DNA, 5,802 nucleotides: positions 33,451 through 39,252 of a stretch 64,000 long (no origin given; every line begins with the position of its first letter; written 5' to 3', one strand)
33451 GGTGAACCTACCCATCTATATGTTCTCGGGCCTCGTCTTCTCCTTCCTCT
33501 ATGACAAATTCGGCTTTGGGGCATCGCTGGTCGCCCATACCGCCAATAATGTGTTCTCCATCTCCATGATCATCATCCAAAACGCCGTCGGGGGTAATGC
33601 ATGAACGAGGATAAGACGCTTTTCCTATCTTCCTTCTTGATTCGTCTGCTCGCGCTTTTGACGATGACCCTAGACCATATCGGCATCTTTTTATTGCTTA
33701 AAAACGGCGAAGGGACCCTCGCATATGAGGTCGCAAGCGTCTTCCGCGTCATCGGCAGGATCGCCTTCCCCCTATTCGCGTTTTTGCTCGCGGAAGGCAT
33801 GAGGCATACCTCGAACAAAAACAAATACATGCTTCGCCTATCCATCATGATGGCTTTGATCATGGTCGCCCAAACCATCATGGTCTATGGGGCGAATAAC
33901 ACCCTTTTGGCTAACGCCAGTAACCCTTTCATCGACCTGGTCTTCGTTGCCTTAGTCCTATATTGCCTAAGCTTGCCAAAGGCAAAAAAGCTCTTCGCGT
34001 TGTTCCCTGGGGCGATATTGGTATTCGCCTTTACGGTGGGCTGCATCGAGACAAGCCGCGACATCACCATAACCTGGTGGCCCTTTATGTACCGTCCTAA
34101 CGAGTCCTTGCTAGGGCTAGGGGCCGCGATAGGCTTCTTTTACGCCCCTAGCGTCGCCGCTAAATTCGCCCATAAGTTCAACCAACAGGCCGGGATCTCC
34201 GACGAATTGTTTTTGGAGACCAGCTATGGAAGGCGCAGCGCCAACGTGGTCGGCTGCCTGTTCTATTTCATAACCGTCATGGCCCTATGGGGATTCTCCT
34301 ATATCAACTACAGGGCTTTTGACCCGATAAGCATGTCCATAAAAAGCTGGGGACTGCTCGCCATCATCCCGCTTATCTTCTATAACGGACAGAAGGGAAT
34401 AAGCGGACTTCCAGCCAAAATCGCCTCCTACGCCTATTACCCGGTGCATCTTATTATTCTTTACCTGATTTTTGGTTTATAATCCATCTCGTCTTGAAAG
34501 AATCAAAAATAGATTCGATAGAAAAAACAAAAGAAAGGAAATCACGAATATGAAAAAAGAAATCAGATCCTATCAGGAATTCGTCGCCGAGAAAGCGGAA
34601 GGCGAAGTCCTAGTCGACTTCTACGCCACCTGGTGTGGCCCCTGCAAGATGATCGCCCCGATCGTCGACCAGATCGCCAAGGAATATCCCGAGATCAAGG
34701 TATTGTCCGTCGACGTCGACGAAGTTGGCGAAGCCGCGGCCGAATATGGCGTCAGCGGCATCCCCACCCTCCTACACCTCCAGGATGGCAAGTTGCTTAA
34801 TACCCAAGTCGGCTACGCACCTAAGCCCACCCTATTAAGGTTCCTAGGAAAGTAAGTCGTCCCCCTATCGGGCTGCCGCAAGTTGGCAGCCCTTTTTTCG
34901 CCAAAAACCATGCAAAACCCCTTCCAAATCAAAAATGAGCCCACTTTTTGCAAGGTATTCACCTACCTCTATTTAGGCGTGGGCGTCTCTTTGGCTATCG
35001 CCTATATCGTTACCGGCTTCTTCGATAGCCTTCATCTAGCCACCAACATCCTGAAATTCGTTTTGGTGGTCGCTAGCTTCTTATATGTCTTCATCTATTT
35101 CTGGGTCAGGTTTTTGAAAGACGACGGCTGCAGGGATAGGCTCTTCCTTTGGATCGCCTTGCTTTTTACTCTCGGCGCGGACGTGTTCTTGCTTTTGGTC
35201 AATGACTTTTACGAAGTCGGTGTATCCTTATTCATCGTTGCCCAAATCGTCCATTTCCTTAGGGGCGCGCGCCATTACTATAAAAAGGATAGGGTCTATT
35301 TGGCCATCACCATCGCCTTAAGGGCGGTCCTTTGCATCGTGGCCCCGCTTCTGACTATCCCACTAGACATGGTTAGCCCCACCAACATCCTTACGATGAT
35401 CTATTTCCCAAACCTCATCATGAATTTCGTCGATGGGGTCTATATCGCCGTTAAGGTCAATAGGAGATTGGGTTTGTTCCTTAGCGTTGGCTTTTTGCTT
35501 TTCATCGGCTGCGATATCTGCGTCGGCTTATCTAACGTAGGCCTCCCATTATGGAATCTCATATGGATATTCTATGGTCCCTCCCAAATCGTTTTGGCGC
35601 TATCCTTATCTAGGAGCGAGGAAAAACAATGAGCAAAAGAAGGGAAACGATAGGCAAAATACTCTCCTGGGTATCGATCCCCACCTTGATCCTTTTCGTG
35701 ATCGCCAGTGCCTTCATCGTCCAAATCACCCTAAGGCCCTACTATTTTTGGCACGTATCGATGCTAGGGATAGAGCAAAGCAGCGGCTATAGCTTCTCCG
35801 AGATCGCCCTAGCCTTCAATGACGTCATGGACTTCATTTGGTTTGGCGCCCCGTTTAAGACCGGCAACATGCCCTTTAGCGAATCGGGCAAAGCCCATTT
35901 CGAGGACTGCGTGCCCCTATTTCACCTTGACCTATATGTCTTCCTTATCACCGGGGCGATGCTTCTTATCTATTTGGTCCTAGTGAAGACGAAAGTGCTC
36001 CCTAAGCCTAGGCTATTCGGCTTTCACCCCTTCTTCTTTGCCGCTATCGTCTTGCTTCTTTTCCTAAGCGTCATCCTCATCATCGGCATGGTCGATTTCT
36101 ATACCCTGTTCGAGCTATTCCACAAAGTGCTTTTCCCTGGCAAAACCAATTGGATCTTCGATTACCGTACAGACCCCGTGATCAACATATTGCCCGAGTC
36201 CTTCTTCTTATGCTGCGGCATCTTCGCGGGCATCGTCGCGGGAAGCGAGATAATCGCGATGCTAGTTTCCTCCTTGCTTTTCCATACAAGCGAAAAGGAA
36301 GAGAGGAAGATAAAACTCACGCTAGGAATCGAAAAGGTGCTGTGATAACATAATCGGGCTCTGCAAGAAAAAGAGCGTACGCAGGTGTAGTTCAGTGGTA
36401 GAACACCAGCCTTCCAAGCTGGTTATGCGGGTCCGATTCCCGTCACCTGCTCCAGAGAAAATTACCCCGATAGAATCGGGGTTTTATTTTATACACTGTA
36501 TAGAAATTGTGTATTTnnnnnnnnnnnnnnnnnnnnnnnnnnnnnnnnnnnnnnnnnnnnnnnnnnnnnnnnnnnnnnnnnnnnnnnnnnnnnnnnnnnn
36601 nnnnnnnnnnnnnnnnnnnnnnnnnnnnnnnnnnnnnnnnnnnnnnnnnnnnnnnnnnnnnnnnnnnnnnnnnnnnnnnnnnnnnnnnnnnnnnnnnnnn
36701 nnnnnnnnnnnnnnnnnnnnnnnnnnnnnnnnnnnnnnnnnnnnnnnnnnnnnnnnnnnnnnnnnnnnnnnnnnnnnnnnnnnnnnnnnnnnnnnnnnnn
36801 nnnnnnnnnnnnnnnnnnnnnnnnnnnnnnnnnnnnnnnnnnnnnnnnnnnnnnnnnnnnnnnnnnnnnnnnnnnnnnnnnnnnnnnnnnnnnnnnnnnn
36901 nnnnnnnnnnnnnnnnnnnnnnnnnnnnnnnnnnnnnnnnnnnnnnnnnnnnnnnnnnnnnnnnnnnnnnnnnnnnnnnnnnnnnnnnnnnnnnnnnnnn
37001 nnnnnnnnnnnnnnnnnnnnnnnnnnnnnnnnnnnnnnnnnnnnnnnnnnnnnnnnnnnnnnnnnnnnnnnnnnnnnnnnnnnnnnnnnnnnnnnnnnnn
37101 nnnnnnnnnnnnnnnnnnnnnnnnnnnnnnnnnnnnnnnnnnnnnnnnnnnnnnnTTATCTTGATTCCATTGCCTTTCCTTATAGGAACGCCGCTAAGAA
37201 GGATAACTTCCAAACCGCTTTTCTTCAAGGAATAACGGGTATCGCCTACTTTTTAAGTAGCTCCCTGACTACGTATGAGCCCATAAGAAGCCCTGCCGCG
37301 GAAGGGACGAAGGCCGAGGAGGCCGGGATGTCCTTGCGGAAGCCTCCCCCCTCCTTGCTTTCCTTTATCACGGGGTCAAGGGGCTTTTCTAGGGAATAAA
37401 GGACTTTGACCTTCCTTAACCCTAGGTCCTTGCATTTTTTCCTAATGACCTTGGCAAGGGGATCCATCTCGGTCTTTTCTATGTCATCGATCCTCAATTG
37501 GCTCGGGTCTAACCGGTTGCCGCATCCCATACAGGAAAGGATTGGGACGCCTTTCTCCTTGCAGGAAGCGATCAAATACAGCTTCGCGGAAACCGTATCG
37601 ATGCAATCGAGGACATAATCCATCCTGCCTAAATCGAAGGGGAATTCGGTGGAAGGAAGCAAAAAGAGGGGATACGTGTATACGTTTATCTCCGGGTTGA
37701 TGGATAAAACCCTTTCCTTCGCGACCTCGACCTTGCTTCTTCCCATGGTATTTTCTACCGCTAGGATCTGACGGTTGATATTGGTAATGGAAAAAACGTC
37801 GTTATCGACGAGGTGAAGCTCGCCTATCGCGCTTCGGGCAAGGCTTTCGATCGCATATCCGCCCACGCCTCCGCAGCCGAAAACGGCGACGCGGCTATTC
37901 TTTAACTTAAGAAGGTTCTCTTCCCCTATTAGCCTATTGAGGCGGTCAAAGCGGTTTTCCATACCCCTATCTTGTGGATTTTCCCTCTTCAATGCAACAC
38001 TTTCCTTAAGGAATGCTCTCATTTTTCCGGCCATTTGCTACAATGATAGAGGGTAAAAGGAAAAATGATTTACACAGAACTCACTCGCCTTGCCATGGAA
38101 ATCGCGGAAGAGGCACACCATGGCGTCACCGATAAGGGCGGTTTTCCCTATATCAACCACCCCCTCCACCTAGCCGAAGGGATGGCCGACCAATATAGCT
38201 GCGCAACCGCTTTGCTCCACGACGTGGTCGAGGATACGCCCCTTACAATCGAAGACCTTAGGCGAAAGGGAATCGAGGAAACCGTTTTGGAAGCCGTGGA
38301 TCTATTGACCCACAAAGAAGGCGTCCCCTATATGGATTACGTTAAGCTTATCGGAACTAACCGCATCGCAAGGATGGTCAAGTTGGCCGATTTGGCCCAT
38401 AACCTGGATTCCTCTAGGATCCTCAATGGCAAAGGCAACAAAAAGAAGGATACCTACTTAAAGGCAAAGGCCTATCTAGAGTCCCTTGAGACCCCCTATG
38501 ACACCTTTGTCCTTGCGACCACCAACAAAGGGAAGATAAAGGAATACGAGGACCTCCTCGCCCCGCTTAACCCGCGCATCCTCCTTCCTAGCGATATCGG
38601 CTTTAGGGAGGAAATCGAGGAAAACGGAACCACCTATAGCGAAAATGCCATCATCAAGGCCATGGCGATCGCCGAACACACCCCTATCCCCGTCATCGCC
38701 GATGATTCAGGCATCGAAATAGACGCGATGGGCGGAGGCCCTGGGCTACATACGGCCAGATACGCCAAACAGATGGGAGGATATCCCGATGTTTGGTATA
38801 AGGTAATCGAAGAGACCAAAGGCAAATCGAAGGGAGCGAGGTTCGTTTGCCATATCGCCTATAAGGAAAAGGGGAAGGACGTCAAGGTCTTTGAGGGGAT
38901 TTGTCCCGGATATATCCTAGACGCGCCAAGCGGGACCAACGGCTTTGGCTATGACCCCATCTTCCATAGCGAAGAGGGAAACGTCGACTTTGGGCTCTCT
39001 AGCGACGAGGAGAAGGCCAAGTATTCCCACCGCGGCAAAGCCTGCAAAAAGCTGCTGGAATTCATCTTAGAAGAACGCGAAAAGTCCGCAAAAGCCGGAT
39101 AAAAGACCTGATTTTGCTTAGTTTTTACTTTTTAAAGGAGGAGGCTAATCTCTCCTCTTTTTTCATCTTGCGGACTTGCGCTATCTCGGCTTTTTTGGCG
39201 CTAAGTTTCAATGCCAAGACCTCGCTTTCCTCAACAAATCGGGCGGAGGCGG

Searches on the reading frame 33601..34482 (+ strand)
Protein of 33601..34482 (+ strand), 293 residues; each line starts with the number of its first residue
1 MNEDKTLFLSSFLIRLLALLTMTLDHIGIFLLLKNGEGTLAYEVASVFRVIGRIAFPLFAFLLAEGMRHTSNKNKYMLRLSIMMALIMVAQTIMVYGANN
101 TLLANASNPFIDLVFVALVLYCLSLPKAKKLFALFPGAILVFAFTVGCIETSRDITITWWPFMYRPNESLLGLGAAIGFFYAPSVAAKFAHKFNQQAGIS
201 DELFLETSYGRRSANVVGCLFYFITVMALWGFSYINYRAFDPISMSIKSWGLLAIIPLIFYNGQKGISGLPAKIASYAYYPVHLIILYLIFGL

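Call 13: search_protein_families(library=pfam, proteins=[window:33601-34482:+], max_evalue=0.0001)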
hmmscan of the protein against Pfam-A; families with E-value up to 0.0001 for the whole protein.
window:33601-34482:+ (293 aa): 1 family
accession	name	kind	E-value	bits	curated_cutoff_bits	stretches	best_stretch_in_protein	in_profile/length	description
PF05857.17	TraX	-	4.2e-22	79.6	25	2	13-147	4-123/217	TraX protein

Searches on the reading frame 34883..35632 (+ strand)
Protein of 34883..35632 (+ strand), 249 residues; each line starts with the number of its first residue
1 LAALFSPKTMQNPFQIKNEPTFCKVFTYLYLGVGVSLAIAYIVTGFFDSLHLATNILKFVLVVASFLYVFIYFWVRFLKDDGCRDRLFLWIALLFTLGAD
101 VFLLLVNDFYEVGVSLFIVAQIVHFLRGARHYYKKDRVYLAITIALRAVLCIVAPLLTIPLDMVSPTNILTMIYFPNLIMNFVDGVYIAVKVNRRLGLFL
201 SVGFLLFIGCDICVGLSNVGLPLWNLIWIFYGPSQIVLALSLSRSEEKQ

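Call 81: search_protein_families(library=pfam, proteins=[window:34883-35632:+], max_evalue=0.00001)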
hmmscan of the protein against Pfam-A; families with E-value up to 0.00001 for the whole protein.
window:34883-35632:+ (249 aa): 1 family
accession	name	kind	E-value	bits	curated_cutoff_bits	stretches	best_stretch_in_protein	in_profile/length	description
PF07947.19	YhhN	-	7.6e-06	26.2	25.6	1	66-241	10-181/182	YhhN family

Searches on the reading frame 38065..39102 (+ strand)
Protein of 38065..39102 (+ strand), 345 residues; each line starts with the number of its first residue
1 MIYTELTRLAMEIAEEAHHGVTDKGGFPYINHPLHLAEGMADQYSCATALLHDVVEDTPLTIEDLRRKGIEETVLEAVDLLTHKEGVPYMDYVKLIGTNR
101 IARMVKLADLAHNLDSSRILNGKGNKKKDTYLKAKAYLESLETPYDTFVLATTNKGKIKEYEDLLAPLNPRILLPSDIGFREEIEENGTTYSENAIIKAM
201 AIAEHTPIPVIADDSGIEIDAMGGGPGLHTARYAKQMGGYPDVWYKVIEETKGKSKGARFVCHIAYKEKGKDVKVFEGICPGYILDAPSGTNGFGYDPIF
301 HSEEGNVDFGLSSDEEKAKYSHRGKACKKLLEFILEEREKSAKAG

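Call 81: search_protein_families(library=pfam, proteins=[window:38065-39102:+], max_evalue=0.00001)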
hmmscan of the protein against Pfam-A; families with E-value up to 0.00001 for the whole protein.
window:38065-39102:+ (345 aa): 2 families
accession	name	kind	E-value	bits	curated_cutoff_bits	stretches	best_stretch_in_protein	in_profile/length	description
PF01725.21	Ham1p_like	-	9.4e-53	179.3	22.5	1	149-333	2-186/186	Ham1 family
PF13328.12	HD_4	-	4.8e-06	26.8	27.2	0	10-80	1-73/156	HD domain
